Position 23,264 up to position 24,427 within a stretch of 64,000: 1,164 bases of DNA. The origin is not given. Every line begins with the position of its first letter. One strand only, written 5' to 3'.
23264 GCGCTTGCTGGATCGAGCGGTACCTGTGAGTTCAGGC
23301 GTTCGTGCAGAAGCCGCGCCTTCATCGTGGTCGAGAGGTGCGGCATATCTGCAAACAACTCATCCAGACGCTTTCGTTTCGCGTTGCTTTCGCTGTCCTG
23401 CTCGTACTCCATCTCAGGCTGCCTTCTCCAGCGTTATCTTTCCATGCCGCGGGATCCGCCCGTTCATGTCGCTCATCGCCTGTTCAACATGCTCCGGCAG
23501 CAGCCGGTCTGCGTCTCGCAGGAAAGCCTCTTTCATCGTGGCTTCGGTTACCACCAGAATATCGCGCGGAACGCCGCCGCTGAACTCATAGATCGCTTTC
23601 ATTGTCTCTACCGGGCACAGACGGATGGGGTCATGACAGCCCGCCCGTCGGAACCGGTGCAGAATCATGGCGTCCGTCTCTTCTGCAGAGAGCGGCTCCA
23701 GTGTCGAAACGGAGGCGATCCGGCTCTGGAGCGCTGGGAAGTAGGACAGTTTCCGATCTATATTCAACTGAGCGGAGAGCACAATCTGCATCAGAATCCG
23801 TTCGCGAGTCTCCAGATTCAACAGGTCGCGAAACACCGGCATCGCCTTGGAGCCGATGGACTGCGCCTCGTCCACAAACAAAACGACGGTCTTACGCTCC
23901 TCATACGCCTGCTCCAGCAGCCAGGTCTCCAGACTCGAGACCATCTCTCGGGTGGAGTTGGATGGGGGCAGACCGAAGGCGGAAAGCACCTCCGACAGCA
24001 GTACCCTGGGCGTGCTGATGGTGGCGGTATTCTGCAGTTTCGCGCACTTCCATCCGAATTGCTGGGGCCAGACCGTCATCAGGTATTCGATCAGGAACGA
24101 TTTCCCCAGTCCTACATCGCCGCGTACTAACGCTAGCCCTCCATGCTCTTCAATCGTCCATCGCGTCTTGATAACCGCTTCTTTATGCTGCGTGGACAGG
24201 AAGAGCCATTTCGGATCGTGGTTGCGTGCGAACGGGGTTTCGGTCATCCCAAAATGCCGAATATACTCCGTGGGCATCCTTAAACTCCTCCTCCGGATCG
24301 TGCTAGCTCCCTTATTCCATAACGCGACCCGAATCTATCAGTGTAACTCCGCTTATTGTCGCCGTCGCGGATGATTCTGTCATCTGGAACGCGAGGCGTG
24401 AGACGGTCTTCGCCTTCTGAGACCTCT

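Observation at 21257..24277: Orphan ExeA-like AAA+ / ParA / TPR-zinc-ribbon five-gene operon without ParB, secretin or pilus genes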

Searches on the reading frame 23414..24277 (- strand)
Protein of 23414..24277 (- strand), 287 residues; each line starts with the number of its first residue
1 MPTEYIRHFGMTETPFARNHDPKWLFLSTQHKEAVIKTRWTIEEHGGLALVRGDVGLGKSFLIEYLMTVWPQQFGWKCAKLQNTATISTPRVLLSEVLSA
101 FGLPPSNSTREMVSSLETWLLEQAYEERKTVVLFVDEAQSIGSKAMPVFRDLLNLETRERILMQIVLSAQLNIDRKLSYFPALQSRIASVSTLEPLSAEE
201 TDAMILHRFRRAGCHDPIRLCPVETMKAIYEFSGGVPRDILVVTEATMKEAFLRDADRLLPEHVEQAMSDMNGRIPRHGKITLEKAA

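Call 3: search_protein_families(library=pfam, proteins=[window:23414-24277:-], max_evalue=0.1)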
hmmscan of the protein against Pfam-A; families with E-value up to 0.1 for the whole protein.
window:23414-24277:- (287 aa): 6 families
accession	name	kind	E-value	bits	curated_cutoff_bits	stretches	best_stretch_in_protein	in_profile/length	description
PF13401.12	AAA_22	-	3.2e-15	57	27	1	44-177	3-130/130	AAA domain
PF13191.12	AAA_16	-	5.4e-06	27.4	32.6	1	46-162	24-165/167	AAA ATPase domain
PF13604.12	AAA_30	-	0.0017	18.6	27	1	42-150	14-109/191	AAA domain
PF01637.24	ATPase_2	-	0.021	15.1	33.2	1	87-241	80-223/225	ATPase domain predominantly from Archaea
PF25199.1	nSTAND_NTPase5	-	0.033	14.5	34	0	47-172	42-135/145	Novel STAND NTPase 5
PF00004.35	AAA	-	0.077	13.9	21.2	0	50-145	2-73/131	ATPase family associated with various cellular activities (AAA)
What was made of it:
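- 23414..24277 (-): ExeA/MshM-like cytoplasmic AAA+ ATPase, 287 aa, ATPase half only. AAA_22 3e-15 (call 3).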

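Call 4: search_protein_families(library=ncbifam, proteins=[window:23414-24277:-], max_evalue=0.1)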
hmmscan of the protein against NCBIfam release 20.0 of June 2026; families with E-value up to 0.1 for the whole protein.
window:23414-24277:- (287 aa): 1 family
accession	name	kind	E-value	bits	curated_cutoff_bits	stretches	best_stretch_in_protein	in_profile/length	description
TIGR03015.1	pepcterm_ATPase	hypoth_equivalog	3e-41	141.6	324.5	1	5-272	2-267/269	XrtA/PEP-CTERM system-associated ATPase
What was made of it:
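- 23414..24277 (-): TIGR03015 matched over 2-267 of 269 positions at 141.6 bits against a cut-off of 324.5 (call 4).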

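Call 5: find_homologous_proteins(query=window:23414-24277:-, max_evalue=1e-10)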
Query window:23414-24277:- (287 aa): 150 proteins with E <= 1e-10 among 2366 candidates; the best 120 are listed.
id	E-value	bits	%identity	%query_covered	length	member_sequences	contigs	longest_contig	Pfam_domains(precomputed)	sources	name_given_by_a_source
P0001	1.2e-183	627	98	100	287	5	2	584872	PF13401.13,PF13191.13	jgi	jgi:general secretion pathway protein A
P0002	2.0e-181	619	97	100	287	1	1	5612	PF13401.13,PF13191.13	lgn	-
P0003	2.1e-173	593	97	97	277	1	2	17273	PF13401.13,PF13191.13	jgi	jgi:general secretion pathway protein A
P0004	3.0e-153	527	84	97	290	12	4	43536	PF13401.13,PF13191.13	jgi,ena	jgi:general secretion pathway protein A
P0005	1.3e-152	525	84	98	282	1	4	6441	PF13401.13,PF13191.13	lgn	-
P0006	3.4e-152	524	81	98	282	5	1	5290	PF13401.13,PF13191.13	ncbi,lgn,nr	ncbi:MAG TPA: AAA family ATPase [Chthonomonadales bacterium]|nr:AAA family ATPase [Chthonomonadales 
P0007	8.2e-152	522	82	98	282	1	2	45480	PF13401.13,PF13191.13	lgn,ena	-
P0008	8.3e-152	522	83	97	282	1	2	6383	PF13401.13,PF13191.13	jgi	jgi:general secretion pathway protein A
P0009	1.3e-151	522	81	98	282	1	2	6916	PF13401.13,PF13191.13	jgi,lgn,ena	-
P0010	5.2e-151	520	80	100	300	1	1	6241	PF13401.13,PF13191.13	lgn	-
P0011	8.7e-150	516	81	98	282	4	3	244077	PF13401.13,PF13191.13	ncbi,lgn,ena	-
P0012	1.9e-149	515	80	98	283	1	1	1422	PF13401.13,PF13191.13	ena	-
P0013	3.4e-149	514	80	98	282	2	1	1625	PF13401.13,PF13191.13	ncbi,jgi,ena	jgi:general secretion pathway protein A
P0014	4.8e-149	513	82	97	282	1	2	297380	PF13401.13,PF13191.13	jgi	-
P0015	4.9e-149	513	81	98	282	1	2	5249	PF13401.13,PF13191.13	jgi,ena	-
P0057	1.9e-131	456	71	98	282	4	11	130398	PF13401.13,PF13191.13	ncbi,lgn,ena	-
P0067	8.8e-123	427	68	95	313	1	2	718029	PF13401.13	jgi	-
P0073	2.7e-117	409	64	98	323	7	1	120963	PF13401.13,PF13191.13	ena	-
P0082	2.8e-112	393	63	96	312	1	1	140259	PF13401.13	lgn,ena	-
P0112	2.2e-98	347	56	95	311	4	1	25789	PF13401.13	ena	-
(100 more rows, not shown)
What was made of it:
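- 23414..24277 (-): Homologues at 55-98% identity are named Chthonomonadales (call 5).
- On MshM (MSHA pilus): JGI names some homologues MshM or GspA (call 5).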

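Call 6: find_encoding_contigs(protein=P0067, flank=8000, max_places=2)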
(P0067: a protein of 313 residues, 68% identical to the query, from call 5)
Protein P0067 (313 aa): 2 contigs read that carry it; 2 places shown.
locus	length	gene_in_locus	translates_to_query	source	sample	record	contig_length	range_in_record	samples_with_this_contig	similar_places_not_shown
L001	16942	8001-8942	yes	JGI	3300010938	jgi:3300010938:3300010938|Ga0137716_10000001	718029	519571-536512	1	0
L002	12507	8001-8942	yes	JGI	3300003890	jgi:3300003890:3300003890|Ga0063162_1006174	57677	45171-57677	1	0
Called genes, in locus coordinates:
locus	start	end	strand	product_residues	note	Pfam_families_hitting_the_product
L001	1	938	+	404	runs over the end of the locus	PF28597:T2SSF_N, PF00482:T2SSF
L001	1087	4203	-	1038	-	PF03704:BTAD, PF13401:AAA_22 (weak), PF25872:HTH_77, PF13424:TPR_12, PF13374:TPR_10, PF17874:TPR_MalT, PF13424:TPR_12, PF13424:TPR_12, +12 more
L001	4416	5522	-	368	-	PF13365:Trypsin_2 (faint)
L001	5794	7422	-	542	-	PF00496:SBP_bac_5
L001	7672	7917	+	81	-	-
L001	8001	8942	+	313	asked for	PF13401:AAA_22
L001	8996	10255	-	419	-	-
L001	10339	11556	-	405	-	PF00109:ketoacyl-synt, PF02801:Ketoacyl-synt_C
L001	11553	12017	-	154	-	PF10604:Polyketide_cyc2, PF03364:Polyketide_cyc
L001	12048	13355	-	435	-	PF00890:FAD_binding_2 (faint), PF01266:DAO (weak), PF01494:FAD_binding_3, PF04820:Trp_halogenase (weak), PF05834:Lycopene_cycl (faint), PF07992:Pyr_redox_2 (weak), PF12831:FAD_oxidored (weak), PF13450:NAD_binding_8 (weak)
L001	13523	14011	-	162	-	PF00293:NUDIX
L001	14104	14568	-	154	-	PF10502:Peptidase_S26, PF00717:Peptidase_S24, PF10502:Peptidase_S26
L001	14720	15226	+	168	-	PF14584:DUF4446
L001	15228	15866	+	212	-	PF04542:Sigma70_r2, PF08281:Sigma70_r4_2, PF04545:Sigma70_r4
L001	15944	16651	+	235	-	PF13490:zf-HC2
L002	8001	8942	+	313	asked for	PF13401:AAA_22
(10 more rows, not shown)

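Call 7: find_encoding_contigs(protein=P0112, flank=8000, max_places=2)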
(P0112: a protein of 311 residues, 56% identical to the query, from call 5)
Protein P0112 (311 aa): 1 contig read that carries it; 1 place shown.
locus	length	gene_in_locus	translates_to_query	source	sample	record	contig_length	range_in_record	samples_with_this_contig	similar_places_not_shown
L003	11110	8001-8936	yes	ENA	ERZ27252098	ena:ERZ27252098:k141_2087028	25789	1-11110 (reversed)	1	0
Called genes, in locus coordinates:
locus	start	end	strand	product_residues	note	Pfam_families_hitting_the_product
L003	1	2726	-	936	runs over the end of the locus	PF00675:Peptidase_M16, PF05193:Peptidase_M16_C, PF00675:Peptidase_M16, PF05193:Peptidase_M16_C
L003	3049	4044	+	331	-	PF00561:Abhydrolase_1, PF12146:Hydrolase_4, PF12697:Abhydrolase_6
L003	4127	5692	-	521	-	PF11845:Tll0287-like, PF00211:Guanylate_cyc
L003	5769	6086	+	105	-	-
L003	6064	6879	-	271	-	PF00142:Fer4_NifH (weak), PF01656:CbiA, PF02374:ArsA_ATPase (weak), PF06564:CBP_BcsQ (faint), PF07015:VirC1 (faint), PF09140:MipZ (faint), PF10609:ParA, PF13614:AAA_31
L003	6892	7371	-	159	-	-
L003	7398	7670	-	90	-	PF07238:PilZ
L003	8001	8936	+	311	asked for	PF13401:AAA_22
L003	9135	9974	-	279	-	PF05721:PhyH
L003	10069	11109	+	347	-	?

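Call 8: find_encoding_contigs(protein=P0011, flank=8000, max_places=1)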
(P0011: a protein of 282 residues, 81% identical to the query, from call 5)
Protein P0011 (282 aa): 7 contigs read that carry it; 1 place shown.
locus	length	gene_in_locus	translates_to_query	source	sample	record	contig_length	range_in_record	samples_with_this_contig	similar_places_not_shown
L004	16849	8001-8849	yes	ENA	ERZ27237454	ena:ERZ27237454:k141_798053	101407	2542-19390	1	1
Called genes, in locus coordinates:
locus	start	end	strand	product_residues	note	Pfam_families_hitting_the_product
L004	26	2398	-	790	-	-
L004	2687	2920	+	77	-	-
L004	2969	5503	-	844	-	PF00930:DPPIV_N, PF00756:Esterase (faint), PF02129:Peptidase_S15 (weak), PF00326:Peptidase_S9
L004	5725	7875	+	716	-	-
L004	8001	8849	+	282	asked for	PF13191:AAA_16 (faint), PF13401:AAA_22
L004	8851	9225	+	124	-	-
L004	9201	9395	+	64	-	-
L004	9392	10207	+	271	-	PF00142:Fer4_NifH (weak), PF01656:CbiA, PF02374:ArsA_ATPase (weak), PF06564:CBP_BcsQ, PF09140:MipZ (faint), PF10609:ParA, PF13614:AAA_31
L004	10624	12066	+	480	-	PF00211:Guanylate_cyc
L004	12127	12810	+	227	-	PF12728:HTH_17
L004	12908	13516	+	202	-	PF00300:His_Phos_1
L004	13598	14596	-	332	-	PF13623:SurA_N_2, PF13624:SurA_N_3, PF13145:Rotamase_2, PF00639:Rotamase, PF13616:Rotamase_3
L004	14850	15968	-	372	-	PF07833:Cu_amine_oxidN1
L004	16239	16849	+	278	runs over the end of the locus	PF02621:VitK2_biosynth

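Call 9: find_encoding_contigs(protein=P0057, flank=8000, max_places=1)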
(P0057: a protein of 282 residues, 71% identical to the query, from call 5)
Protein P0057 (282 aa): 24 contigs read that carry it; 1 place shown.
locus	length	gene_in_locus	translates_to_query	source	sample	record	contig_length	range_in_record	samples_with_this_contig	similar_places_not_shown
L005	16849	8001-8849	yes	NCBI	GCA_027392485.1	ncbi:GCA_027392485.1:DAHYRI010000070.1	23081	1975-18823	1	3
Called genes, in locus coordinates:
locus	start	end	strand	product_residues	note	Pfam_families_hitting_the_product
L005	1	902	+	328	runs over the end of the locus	PF03968:LptD_N (faint)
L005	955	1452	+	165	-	PF07366:SnoaL, PF12680:SnoaL_2, PF13474:SnoaL_3 (weak)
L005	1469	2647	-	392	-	-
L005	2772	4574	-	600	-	PF03717:PBP_dimer, PF00905:Transpeptidase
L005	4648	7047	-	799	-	PF00912:Transgly, PF00905:Transpeptidase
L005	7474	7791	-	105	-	-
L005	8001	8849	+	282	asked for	PF13191:AAA_16 (faint), PF13401:AAA_22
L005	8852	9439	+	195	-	PF12728:HTH_17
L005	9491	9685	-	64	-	-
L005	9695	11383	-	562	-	PF00474:SSF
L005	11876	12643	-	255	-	PF00528:BPD_transp_1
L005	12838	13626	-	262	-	PF12705:PDDEXK_1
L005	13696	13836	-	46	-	-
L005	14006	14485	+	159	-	PF01037:AsnC_trans_reg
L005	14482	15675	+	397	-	PF00155:Aminotran_1_2, PF00266:Aminotran_5 (weak), PF01041:DegT_DnrJ_EryC1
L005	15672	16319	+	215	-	-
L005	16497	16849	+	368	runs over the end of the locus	-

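Call 10: find_encoding_contigs(protein=P0073, flank=8000, max_places=1)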
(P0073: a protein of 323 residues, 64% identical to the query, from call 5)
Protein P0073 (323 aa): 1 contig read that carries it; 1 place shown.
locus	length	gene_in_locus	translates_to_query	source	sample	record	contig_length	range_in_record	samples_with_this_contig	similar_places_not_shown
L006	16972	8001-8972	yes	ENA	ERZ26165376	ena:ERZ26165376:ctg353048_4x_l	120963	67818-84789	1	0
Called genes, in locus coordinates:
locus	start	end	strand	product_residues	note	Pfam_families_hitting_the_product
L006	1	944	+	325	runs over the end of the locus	-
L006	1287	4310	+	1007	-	PF15899:BNR_6 (faint), PF15902:Sortilin-Vps10, PF00404:Dockerin_1 (weak)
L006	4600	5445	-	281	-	PF21959:DUF6923 (faint), PF14339:DUF4394 (faint)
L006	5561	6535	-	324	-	PF13668:Ferritin_2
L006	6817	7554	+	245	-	PF01261:AP_endonuc_2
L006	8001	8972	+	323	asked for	PF13191:AAA_16 (weak), PF13401:AAA_22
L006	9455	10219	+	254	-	PF00142:Fer4_NifH, PF01656:CbiA, PF02374:ArsA_ATPase (weak), PF06564:CBP_BcsQ, PF09140:MipZ (weak), PF10609:ParA, PF13614:AAA_31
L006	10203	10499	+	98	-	-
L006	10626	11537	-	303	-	PF00483:NTP_transferase, PF12804:NTP_transf_3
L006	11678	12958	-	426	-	PF01381:HTH_3, PF12844:HTH_19 (faint), PF13443:HTH_26, PF13560:HTH_31, PF01381:HTH_3, PF13560:HTH_31 (weak)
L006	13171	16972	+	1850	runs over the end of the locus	PF13385:Laminin_G_3, PF00404:Dockerin_1 (weak)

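Call 11: find_encoding_contigs(protein=P0082, flank=8000, max_places=1)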
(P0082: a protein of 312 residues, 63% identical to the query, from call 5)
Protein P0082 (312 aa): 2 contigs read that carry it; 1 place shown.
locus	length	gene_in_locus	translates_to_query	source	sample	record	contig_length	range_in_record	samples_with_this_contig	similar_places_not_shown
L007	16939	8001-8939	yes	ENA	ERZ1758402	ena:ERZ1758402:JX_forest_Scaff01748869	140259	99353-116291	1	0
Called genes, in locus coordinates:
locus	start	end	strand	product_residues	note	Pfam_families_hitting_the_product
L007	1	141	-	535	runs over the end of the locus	PF00479:G6PD_N, PF02781:G6PD_C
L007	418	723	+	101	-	-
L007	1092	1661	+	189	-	-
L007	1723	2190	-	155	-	-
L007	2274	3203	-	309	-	PF02826:2-Hacid_dh_C, PF03446:NAD_binding_2, PF03807:F420_oxidored (weak), PF00393:6PGD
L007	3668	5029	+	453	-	PF01018:GTP1_OBG, PF03193:RsgA_GTPase (faint), PF01926:MMR_HSR1, PF02421:FeoB_N, PF09269:DUF1967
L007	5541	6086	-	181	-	PF14534:DUF4440 (weak)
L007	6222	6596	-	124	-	PF15580:Imm53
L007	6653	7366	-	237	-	PF00023:Ank (faint), PF13606:Ank_3 (faint), PF13637:Ank_4 (faint), PF12796:Ank_2, PF13857:Ank_5 (weak)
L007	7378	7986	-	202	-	-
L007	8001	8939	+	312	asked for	PF13401:AAA_22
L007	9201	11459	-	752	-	PF00912:Transgly, PF00905:Transpeptidase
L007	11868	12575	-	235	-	PF09837:DUF2064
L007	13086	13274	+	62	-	-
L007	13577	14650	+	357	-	PF01841:Transglut_core, PF23265:Ig-like_KY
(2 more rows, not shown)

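Call 14: find_related_loci(query=A1, collection=genome_contigs, flank=10000)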
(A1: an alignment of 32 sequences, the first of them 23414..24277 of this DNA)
Query A1 (287 aa) in genome_contigs; peptide patterns used: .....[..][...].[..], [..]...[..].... (x = any residue, [..] = any of these).
415 stretches matched a pattern; 332 encode a relative of the query (tblastn E <= 1e-3); the best 80 are kept; 80 distinct loci.
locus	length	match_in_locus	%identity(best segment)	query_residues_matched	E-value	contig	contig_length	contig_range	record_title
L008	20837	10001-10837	82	1-279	5e-160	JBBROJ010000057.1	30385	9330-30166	MAG: Chthonomonadales bacterium isolate La1_metabat2.270 LA1C_B2.270_k141_1399095L_30385_cov_16.2079, whole genome shotg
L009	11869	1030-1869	81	1-280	3e-158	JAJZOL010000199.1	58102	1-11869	MAG: bacterium isolate MAS4.bin79 NODE_358_length_58102_cov_3.350962, whole genome shotgun sequence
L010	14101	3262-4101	81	1-280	3e-158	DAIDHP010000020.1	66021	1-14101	MAG TPA_asm: Chthonomonadales bacterium isolate clean347 NODE_20_length_66021_cov_7.258249, whole genome shotgun sequenc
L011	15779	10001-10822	80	1-274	9e-155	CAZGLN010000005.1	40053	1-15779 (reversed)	MAG TPA_asm: uncultured Chthonomonadales bacterium isolate SRP290908_co1_123 genome assembly, contig: NODE_1099_length_4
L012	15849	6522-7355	79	1-278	1e-154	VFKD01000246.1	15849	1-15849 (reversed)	MAG: bacterium isolate Bin_57_9 c_000001341295, whole genome shotgun sequence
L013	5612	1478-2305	79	1-276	2e-154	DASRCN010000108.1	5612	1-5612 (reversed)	MAG TPA_asm: Chthonomonadaceae bacterium isolate SMAG_U9954 k141_390214, whole genome shotgun sequence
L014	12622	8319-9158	77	1-280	6e-151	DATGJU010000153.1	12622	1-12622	MAG TPA_asm: Chthonomonadaceae bacterium isolate SMAG_U9841 k141_1373691, whole genome shotgun sequence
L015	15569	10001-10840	75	1-280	4e-149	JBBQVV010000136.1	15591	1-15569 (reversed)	MAG: Chthonomonadales bacterium isolate Co_metawrap_2016 Cmw_2016_k141_2281168_length_15591_cov_8.0000, whole genome sho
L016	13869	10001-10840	74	1-280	9e-149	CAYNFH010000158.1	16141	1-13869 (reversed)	MAG TPA_asm: uncultured Chthonomonadaceae bacterium isolate SRP272529_co1_250 genome assembly, contig: NODE_6202_length_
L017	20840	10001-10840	73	1-280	2e-144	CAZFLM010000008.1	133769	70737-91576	MAG TPA_asm: uncultured Chthonomonadaceae bacterium isolate SRP220891_co1_476 genome assembly, contig: NODE_170_length_1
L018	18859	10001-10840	74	1-280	3e-144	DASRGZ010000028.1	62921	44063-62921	MAG TPA_asm: Chthonomonadaceae bacterium isolate SMAG_U10071 k141_1169877, whole genome shotgun sequence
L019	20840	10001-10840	74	1-280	4e-144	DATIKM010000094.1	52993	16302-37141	MAG TPA_asm: Chthonomonadales bacterium isolate SMAG_U15718 k141_161659, whole genome shotgun sequence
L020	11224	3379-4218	73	1-280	6e-143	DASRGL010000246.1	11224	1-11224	MAG TPA_asm: Chthonomonadaceae bacterium isolate SMAG_U10057 k141_145146, whole genome shotgun sequence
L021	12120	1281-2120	71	1-280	3e-140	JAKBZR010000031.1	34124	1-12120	MAG: bacterium isolate WY3.bin81 NODE_1867_length_34124_cov_1.669647, whole genome shotgun sequence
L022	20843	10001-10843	72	1-281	2e-139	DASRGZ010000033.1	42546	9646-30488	MAG TPA_asm: Chthonomonadaceae bacterium isolate SMAG_U10071 k141_2324355, whole genome shotgun sequence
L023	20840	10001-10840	71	1-280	1e-139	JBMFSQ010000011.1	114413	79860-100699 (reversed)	MAG: Chthonomonadales bacterium isolate KM4345-29 NODE_31_length_114413_cov_10.009881, whole genome shotgun sequence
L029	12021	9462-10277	63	3-274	7e-117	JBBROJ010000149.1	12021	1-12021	MAG: Chthonomonadales bacterium isolate La1_metabat2.270 LA1C_B2.270_k141_1519498L_12021_cov_15.9322, whole genome shotg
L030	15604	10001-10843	63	1-279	1e-116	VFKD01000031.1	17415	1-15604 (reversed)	MAG: bacterium isolate Bin_57_9 c_000000270388, whole genome shotgun sequence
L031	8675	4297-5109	56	3-274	1e-106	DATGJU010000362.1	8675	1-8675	MAG TPA_asm: Chthonomonadaceae bacterium isolate SMAG_U9841 k141_369394, whole genome shotgun sequence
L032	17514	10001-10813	56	3-274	1e-105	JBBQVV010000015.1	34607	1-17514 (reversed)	MAG: Chthonomonadales bacterium isolate Co_metawrap_2016 Cmw_2016_k141_19969286_length_34607_cov_8.0000, whole genome sh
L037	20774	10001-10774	35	12-271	7e-39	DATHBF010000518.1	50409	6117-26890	MAG TPA_asm: Pyrinomonadaceae bacterium isolate SMAG_U10709 k141_1362002, whole genome shotgun sequence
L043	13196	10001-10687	38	13-243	4e-38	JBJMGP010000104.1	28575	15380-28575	MAG: Pyrinomonadaceae bacterium isolate H1_16_all_fractions_metab_conc_65_66_15 k255_2425998, whole genome shotgun seque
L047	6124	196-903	34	5-240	4e-37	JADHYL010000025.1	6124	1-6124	MAG: Candidatus Omnitrophota bacterium isolate BS750m-G78 BS-750m-C27011, whole genome shotgun sequence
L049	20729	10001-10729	31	7-251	2e-36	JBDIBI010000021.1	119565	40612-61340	MAG: Blastocatellia bacterium isolate AS-MICRO-OLR.206 NODE_364_length_119565_cov_24.629969, whole genome shotgun sequen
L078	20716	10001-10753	34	5-255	1e-34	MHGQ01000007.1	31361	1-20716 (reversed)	MAG: Omnitrophica WOR_2 bacterium RIFCSPHIGHO2_02_FULL_50_17 rifcsphigho2_02_scaffold_11799, whole genome shotgun sequen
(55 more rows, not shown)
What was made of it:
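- Some genomes carry two copies (call 14).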

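Call 20: search_solved_structures(query=window:23414-24277:-, max_evalue=1)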
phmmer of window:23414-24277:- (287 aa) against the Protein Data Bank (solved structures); distinct sequences matched with E-value up to 1: 0.

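Call 22: search_protein_families(library=padloc, proteins=[window:23414-24277:-], max_evalue=0.01)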
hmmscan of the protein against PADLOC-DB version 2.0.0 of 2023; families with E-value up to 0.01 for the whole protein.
window:23414-24277:- (287 aa): 1 family
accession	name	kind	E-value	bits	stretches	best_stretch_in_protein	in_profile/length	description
PDLC00307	PtuA1|PtuA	-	0.0082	13.1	0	41-135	17-108/424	AAA ATPase domain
